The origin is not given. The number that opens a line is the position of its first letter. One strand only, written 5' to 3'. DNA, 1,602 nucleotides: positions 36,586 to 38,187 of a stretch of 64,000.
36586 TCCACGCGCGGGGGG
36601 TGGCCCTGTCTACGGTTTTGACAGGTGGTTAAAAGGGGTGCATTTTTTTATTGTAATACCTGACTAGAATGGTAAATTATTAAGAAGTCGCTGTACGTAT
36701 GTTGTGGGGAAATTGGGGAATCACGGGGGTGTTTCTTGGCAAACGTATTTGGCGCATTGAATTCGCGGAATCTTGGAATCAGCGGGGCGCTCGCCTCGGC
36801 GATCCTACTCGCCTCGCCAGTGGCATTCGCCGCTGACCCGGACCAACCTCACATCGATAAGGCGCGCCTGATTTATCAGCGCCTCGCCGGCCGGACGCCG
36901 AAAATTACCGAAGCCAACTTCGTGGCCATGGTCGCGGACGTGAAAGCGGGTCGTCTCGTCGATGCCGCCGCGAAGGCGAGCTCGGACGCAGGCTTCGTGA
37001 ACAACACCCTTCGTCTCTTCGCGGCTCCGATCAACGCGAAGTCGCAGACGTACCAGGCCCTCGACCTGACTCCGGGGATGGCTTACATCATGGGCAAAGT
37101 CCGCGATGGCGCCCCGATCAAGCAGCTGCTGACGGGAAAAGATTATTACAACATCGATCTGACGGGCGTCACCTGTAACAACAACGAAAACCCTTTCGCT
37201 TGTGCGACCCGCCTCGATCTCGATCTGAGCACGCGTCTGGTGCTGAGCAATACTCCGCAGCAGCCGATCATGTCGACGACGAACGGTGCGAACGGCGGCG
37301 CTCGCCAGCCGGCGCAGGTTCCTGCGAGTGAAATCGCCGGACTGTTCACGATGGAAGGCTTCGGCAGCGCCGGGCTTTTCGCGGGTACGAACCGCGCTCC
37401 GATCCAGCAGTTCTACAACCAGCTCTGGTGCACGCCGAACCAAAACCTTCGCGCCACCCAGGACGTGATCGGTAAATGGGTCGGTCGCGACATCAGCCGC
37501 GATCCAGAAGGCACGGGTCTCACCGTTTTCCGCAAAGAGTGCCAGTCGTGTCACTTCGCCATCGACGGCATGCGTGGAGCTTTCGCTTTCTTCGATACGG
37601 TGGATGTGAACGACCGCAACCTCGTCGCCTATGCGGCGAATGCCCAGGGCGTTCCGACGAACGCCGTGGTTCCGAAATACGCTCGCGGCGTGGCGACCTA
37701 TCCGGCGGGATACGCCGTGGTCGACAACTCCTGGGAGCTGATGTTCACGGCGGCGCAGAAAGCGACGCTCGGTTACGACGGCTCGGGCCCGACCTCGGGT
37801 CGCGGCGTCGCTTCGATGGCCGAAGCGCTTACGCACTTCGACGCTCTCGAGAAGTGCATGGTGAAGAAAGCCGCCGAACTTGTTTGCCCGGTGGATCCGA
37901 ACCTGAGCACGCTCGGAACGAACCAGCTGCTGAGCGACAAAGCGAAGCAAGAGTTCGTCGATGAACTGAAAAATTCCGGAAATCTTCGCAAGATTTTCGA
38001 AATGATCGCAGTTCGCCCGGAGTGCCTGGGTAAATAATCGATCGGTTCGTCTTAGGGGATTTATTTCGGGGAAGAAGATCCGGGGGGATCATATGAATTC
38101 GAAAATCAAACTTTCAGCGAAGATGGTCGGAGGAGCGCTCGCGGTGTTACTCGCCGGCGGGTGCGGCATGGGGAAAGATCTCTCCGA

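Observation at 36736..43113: Six-gene periplasmic module: split PSCyt/PSD-like CxxCH proteins, a Tat-exported DUF1501-like protein, ApbE and an FMN-binding protein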

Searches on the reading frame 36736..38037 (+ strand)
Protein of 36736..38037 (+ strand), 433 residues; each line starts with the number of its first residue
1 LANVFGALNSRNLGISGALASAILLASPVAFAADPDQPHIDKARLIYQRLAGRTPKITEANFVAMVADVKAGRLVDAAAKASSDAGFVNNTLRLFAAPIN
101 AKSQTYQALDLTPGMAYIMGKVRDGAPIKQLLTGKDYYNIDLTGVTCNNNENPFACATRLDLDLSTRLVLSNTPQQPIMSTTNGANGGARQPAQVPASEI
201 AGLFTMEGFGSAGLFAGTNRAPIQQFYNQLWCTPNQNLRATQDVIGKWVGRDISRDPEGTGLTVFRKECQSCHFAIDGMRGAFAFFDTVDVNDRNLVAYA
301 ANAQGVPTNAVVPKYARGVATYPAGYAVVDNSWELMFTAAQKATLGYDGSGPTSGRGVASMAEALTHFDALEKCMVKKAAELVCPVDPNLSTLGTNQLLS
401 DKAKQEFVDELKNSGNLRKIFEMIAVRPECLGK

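Call 3: search_protein_families(library=pfam, proteins=[window:36736-38037:+], max_evalue=1)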
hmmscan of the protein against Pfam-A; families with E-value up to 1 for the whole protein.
window:36736-38037:+ (433 aa): 1 family
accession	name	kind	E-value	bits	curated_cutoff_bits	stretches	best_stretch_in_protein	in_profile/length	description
PF16970.11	FimA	-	0.003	18.3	30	1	258-306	14-66/145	Type-1 fimbrial protein, A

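Call 4: search_protein_families(library=ncbifam, proteins=[window:36736-38037:+], max_evalue=1)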
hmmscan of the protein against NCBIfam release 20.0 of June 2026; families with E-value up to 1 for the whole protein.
window:36736-38037:+ (433 aa): 0 families

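Call 7: search_solved_structures(query=window:36736-38037:+, max_evalue=10)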
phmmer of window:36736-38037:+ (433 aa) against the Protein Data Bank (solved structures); distinct sequences matched with E-value up to 10: 2.
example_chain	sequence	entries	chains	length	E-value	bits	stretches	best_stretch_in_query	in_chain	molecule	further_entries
8fnc_10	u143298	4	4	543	0.16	14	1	349-416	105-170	RAP domain-containing protein | RNA-editing substrate-binding complex protein 10 (RESC10)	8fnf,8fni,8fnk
1z1n_X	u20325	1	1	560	0.64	12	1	257-304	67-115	sixteen heme cytochrome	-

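Call 21: find_homologous_proteins(query=window:36736-38037:+)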
Query window:36736-38037:+ (433 aa): 17 proteins with E <= 0.001 among 8000 candidates.
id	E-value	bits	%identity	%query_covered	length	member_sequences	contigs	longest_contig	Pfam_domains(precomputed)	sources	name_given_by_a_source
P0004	6.2e-289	976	100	100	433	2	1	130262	-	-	-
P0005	5.2e-139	482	54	98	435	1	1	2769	-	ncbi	-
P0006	5.2e-135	469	54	93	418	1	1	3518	-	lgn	-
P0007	8.7e-134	465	52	98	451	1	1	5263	-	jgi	jgi:hypothetical protein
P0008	5.3e-133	462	51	96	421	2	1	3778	-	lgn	-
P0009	1.6e-132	460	55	94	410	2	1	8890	-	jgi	jgi:hypothetical protein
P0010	3.5e-125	436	50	96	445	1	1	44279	-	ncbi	-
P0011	1.5e-79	286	38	96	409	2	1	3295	-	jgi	-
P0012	8.4e-75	270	39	91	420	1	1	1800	-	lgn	-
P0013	4.9e-71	258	39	96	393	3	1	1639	-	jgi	-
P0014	4.5e-33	133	30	97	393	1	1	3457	-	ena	-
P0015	1.1e-27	115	31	80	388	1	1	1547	-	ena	-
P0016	1.3e-26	112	29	90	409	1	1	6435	-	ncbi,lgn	-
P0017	1.2e-24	105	29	96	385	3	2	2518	-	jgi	-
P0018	1.1e-23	102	28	97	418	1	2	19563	-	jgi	-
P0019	4.3e-19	87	29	87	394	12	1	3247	-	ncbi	-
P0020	3.3e-18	84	27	91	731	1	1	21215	-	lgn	-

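Call 22: find_encoding_contigs(protein=P0018, flank=10000)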
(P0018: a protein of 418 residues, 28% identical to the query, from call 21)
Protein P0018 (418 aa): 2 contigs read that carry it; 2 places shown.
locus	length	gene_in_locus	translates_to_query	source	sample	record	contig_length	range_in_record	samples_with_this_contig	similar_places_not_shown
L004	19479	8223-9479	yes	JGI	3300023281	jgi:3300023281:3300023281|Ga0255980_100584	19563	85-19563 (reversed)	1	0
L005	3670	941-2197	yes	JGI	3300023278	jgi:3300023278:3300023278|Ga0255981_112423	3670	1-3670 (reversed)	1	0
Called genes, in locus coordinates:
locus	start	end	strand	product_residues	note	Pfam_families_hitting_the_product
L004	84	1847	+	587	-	PF07719:TPR_2 (faint), PF13428:TPR_14 (faint), PF13431:TPR_17 (faint)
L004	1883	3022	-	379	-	PF12094:DUF3570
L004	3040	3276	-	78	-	PF14086:DUF4266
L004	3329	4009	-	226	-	PF13505:OMP_b-brl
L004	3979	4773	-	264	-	PF06347:SH3_4, PF08239:SH3_3, PF13505:OMP_b-brl (faint)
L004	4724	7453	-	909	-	PF18582:HZS_alpha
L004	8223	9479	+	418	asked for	-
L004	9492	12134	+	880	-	PF13385:Laminin_G_3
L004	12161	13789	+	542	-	-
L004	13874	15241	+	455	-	PF07942:CARME, PF08241:Methyltransf_11 (faint), PF13649:Methyltransf_25 (faint)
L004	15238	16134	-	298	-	PF10340:Say1_Mug180, PF20434:BD-FAE (weak), PF07859:Abhydrolase_3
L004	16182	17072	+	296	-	PF00561:Abhydrolase_1, PF12146:Hydrolase_4, PF12697:Abhydrolase_6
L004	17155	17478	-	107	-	PF12797:Fer4_2 (faint), PF12837:Fer4_6 (faint), PF13237:Fer4_10 (faint), PF14697:Fer4_21 (faint), PF13183:Fer4_8 (faint), PF12838:Fer4_7 (weak), PF00037:Fer4 (weak), PF11953:DUF3470, +1 more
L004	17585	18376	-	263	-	PF00561:Abhydrolase_1, PF12697:Abhydrolase_6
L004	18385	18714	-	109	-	PF07045:DUF1330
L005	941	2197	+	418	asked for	-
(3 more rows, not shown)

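Call 23: find_encoding_contigs(protein=P0020, flank=10000)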
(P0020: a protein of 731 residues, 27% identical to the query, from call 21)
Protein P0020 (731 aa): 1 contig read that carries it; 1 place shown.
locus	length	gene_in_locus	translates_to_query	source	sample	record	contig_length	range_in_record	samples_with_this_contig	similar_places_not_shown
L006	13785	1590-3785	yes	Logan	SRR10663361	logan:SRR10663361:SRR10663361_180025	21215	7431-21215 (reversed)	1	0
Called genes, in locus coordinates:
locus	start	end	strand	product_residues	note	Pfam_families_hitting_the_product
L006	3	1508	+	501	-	?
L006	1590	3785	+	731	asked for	-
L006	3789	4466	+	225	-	-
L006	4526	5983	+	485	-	-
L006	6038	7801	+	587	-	-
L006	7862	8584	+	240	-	PF13442:Cytochrome_CBB3 (faint), PF07635:PSCyt1 (faint)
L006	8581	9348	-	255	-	-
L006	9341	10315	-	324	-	PF03772:Competence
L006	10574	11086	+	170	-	-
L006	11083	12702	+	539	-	PF01476:LysM (faint)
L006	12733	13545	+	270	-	PF02481:DNA_processg_A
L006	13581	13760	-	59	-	-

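Call 24: find_encoding_contigs(protein=P0016, flank=10000)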
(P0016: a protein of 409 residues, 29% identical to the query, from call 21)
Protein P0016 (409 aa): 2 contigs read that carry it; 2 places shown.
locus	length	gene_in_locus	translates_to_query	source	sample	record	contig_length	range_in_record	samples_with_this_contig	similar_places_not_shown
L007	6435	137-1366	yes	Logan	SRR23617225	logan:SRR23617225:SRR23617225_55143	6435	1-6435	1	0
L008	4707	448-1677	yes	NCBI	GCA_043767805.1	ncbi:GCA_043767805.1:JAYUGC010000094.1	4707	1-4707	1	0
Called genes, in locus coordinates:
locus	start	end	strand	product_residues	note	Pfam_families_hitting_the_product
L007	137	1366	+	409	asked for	-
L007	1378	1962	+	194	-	-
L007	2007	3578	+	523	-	-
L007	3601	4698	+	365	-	-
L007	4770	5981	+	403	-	PF00150:Cellulase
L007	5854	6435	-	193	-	?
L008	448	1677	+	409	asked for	-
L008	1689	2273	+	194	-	-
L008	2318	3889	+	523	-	-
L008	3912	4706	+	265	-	?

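Call 33: search_protein_families(library=pfam, alignment_id=A2, max_evalue=1)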
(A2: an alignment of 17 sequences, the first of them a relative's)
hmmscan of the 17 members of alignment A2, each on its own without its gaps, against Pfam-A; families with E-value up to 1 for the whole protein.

A. member 1, P0004 (433 aa): 1 family
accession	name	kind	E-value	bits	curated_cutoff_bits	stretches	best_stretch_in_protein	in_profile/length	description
PF16970.11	FimA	-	0.003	18.3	30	1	258-306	14-66/145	Type-1 fimbrial protein, A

B. families by the number of members that match (of 17 scanned): 11 families
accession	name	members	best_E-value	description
PF07624.16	PSD2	5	6.8e-05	Protein of unknown function (DUF1585)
PF13442.11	Cytochrome_CBB3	5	0.012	Cytochrome C oxidase, cbb3-type, subunit III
PF07583.16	PSCyt2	3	0.0011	Protein of unknown function (DUF1549)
PF07627.16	PSCyt3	3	0.066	Protein of unknown function (DUF1588)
PF21817.3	CapR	2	0.13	CapR homology domain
PF16970.11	FimA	1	0.003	Type-1 fimbrial protein, A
PF16431.10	DUF5028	1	0.027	Domain of unknown function (DUF5028)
PF09534.15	Trp_oprn_chp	1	0.038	Tryptophan-associated transmembrane protein (Trp_oprn_chp)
PF02796.21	HTH_7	1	0.071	Helix-turn-helix domain of resolvase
PF23108.1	Zf-C2H2_ZNF451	1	0.16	Two consecutive Zinc fingers C2H2 type, ZNF451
PF00034.26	Cytochrom_C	1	0.17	Cytochrome c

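Call 34: search_protein_families(library=pfam, proteins=[P0011, P0013, P0014, P0015, P0016, P0017, P0018, P0019, P0020], max_evalue=1)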
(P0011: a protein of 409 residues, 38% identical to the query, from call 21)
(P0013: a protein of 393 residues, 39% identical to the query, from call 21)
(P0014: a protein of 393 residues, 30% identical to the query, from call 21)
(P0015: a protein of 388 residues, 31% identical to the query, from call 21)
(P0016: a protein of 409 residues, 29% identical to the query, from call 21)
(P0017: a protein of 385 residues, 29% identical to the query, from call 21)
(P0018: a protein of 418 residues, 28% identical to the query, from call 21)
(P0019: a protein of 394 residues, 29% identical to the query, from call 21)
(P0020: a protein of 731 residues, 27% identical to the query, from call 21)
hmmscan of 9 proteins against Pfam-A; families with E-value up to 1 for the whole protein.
P0011 (409 aa): 1 family
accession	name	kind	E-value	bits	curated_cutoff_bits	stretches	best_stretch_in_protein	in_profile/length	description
PF21817.3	CapR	-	0.13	12.9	24.2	1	236-259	21-44/67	CapR homology domain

P0013 (393 aa): 0 families

P0014 (393 aa): 2 families
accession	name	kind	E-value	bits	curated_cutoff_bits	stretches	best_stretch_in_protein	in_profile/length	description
PF07624.16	PSD2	-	0.02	15.1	25.8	1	320-386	2-68/74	Protein of unknown function (DUF1585)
PF07583.16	PSCyt2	-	0.077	13.4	29.8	1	25-124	18-123/209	Protein of unknown function (DUF1549)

P0015 (388 aa): 2 families
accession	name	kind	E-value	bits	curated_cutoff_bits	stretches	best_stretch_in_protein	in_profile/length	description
PF07624.16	PSD2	-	6.8e-05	23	25.8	1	319-376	6-63/74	Protein of unknown function (DUF1585)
PF07627.16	PSCyt3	-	0.094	13.5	27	1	238-259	68-89/98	Protein of unknown function (DUF1588)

P0016 (409 aa): 1 family
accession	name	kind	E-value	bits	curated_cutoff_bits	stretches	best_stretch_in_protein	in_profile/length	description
PF07627.16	PSCyt3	-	0.19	12.5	27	1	201-275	5-85/98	Protein of unknown function (DUF1588)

P0017 (385 aa): 2 families
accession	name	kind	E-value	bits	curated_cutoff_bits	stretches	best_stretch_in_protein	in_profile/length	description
PF07583.16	PSCyt2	-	0.0011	19.3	29.8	1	21-117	21-123/209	Protein of unknown function (DUF1549)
PF07627.16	PSCyt3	-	0.066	14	27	1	237-261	69-91/98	Protein of unknown function (DUF1588)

P0018 (418 aa): 2 families
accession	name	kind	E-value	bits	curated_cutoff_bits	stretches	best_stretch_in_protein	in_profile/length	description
PF07624.16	PSD2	-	0.0011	19.1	25.8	1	349-407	6-64/74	Protein of unknown function (DUF1585)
PF07583.16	PSCyt2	-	0.2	12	29.8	0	25-66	10-51/209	Protein of unknown function (DUF1549)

P0019 (394 aa): 1 family
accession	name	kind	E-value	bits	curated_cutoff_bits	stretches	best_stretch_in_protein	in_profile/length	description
PF07624.16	PSD2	-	0.013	15.7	25.8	1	326-384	7-65/74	Protein of unknown function (DUF1585)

P0020 (731 aa): 3 families
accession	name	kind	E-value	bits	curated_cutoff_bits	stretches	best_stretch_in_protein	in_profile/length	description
PF07624.16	PSD2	-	0.00048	20.2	25.8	1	659-725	6-72/74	Protein of unknown function (DUF1585)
PF09534.15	Trp_oprn_chp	-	0.038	14.3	29.6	1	467-516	21-70/180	Tryptophan-associated transmembrane protein (Trp_oprn_chp)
PF23108.1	Zf-C2H2_ZNF451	-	0.16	12.3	29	1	539-568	14-44/57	Two consecutive Zinc fingers C2H2 type, ZNF451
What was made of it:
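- On PSCyt3 + PSD2, for gene A: The weak PSCyt3 hits map onto the CxxCH region and the PSD2 hits cover positions ~6-68 of 74 at the C-terminus (call 34).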

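Call 43: predict_structure(alignment_id=A2)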
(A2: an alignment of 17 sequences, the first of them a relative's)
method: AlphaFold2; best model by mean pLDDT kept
length: 433 residues; sequences in the alignment: 17
mean_pLDDT: 80.8   pTM: 0.82
mean pLDDT of the five models: 80.8, 78.4, 76.2, 72.5, 66.9
residues with pLDDT >= 90: 197; 70-90: 124; 50-70: 76; < 50: 36
segments of 3 or more residues with pLDDT < 50: 1-29, 182-187
pLDDT, mean of each block of 10 residues (from residue 1): 37 39 45 84 96 94 97 98 95 92 67 93 97 94 92 91 94 77 48 75 87 73 88 81 67 61 66 82 85 77 72 70 71 89 92 94 96 95 76 62 94 97 94 74
secondary structure, 60 per line:
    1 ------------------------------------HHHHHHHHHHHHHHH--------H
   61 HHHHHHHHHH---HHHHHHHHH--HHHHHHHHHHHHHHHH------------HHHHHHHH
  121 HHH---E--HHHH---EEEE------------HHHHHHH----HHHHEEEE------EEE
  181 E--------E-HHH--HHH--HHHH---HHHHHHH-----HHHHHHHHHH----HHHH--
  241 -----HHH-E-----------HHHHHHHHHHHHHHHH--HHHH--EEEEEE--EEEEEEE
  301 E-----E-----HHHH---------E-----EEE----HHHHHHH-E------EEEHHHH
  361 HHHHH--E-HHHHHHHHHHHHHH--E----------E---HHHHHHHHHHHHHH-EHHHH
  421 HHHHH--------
elements in order: H37-51 H60-70 H74-82 H85-100 H113-123 H130-133 E137-140 H153-159 H164-167 E168-171 E178-181 H202-205 H209-215 H221-230 H235-238 H262-277 H280-283 E286-291 E294-301 H313-316 E332-334 H339-345 E354-356 H357-365 H370-383 H401-414 H417-425

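Call 46: fold_search(model_id=the predicted structure, library=pdb)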
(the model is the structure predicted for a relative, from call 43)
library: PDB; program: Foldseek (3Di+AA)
matches with E <= 10: 20; with E <= 0.001: 0
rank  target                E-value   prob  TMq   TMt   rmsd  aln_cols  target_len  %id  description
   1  7ext_03               9.8e-01  0.02  0.10  0.06  19.4       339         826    9  Cryo-EM structure of cyanobacterial phycobilisome from Synechococcus sp. PCC 7002 (released 2021-10-06)
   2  8imi_0                2.3e+00  0.02  0.12  0.07  18.5       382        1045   12  A1-A2, A3-A4, B'1-B'2, C'1-C'2 cylinder in cyanobacterial phycobilisome from Anthocerotibacter panamensis (Cluster A) (released 2023-10-25)
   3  9v7j_A                2.3e+00  0.01  0.09  0.05  20.5       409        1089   10  Phycobilisome core from Gloeobacter violaceus PCC 7421 (released 2025-09-24)
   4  4rxo_C                3.3e+00  0.01  0.10  0.10  22.5       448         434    9  The structure of GTP-bound SAMHD1 (released 2015-03-11)
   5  2l3w_MODEL_1_A        4.1e+00  0.16  0.12  0.32   8.8       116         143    9  Solution NMR Structure of the PBS linker domain of phycobilisome rod linker polypeptide from Synechococcus elo (released 2010-12-15)
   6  3u1n_C                4.7e+00  0.01  0.09  0.09  24.9       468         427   10  Structure of the catalytic core of human SAMHD1 (released 2011-11-16)
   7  9bs3_E                6.6e+00  0.02  0.13  0.12  14.8       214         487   13  Wild type DNA Ligase 1 with 5'-rG:C (released 2024-09-25)
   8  4rxo_A                6.6e+00  0.01  0.09  0.09  23.2       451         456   11  The structure of GTP-bound SAMHD1 (released 2015-03-11)
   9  8vvn_C                7.7e+00  0.01  0.07  0.11  22.0       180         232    9  Cryo-EM structure of a type I ZorAB complex from Shewanella sp. strain ANA-3 (released 2025-02-05)
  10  3cuo_C                8.1e+00  0.02  0.05  0.17  14.7        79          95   16  Crystal structure of the predicted DNA-binding transcriptional regulator from E. coli (released 2008-06-17)
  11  9ec2_C                8.1e+00  0.01  0.11  0.11  21.9       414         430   10  Crystal structure of SAMHD1 dimer bound to an inhibitor obtained from high-throughput chemical tethering to the guanin (released 2025-03-12)
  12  8d94_D                8.1e+00  0.01  0.10  0.10  21.0       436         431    9  SAMHD1-DNA complex (released 2023-07-05)
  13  2l06_MODEL_1_A        8.5e+00  0.14  0.08  0.21   4.6        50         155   12  Solution NMR structure of the PBS linker polypeptide domain (fragment 254-400) of phycobilisome linker protein (released 2010-08-25)
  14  9k9w_a9               8.5e+00  0.06  0.13  0.08  16.4       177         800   12  structure of bundle-shaped PBS with short rod (released 2025-12-03)
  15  8tdw_A                8.5e+00  0.01  0.11  0.11  21.8       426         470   10  ssRNA bound SAMHD1 T open (released 2023-11-22)
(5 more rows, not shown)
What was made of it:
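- Tried and rejected: A Foldseek search of the A model against the PDB found nothing (best E ~1; call 46), so the fold is unassigned.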

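Call 48: find_related_loci(query=A2, collection=metagenome_contigs, flank=10000)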
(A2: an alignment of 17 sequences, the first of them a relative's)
Query A2 (433 aa) in metagenome_contigs; peptide patterns used: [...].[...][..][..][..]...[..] (x = any residue, [..] = any of these).
600 stretches matched a pattern (row limit reached: there are more); 595 encode a relative of the query (tblastn E <= 1e-3); the best 80 are kept; 80 distinct loci.
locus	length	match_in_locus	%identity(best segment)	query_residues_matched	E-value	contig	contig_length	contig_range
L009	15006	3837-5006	31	7-432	2e-37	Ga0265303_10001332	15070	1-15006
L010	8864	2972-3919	33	42-384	3e-36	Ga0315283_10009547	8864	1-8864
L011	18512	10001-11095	30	41-433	8e-36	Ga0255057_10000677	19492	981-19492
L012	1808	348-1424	29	41-432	4e-36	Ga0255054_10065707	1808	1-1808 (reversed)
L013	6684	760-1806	29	11-389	4e-35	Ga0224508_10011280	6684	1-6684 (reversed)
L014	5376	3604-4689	29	41-433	2e-35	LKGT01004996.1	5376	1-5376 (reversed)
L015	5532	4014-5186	29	6-433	1e-34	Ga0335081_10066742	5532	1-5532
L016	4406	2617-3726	28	41-433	2e-34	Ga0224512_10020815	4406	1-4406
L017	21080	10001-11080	27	38-433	4e-34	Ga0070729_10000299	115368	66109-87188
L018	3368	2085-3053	30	43-388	3e-34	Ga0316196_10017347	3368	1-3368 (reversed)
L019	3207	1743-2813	30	6-392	3e-34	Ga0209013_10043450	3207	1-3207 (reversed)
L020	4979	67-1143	30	41-433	6e-34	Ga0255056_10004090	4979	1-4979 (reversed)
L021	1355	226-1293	29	41-433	9e-35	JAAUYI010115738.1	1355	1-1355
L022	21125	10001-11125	29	18-433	2e-33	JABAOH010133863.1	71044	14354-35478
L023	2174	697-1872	26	11-433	1e-33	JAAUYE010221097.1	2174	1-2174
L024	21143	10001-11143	30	11-432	4e-33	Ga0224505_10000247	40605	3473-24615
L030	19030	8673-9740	29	42-432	5e-33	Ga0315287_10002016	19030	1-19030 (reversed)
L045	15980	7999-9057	28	6-388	1e-31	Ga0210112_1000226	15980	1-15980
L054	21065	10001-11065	28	42-432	1e-31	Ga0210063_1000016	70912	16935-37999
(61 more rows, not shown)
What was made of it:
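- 36736..38037 (+): Gene A: Sec-exported mono-haem protein (CQSCH at residues 269-273). It is a minimal, divergent relative of the PSCyt3-PSD2 (DUF1588/DUF1585) module. At least 595 metagenomic relatives were found (call 48).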
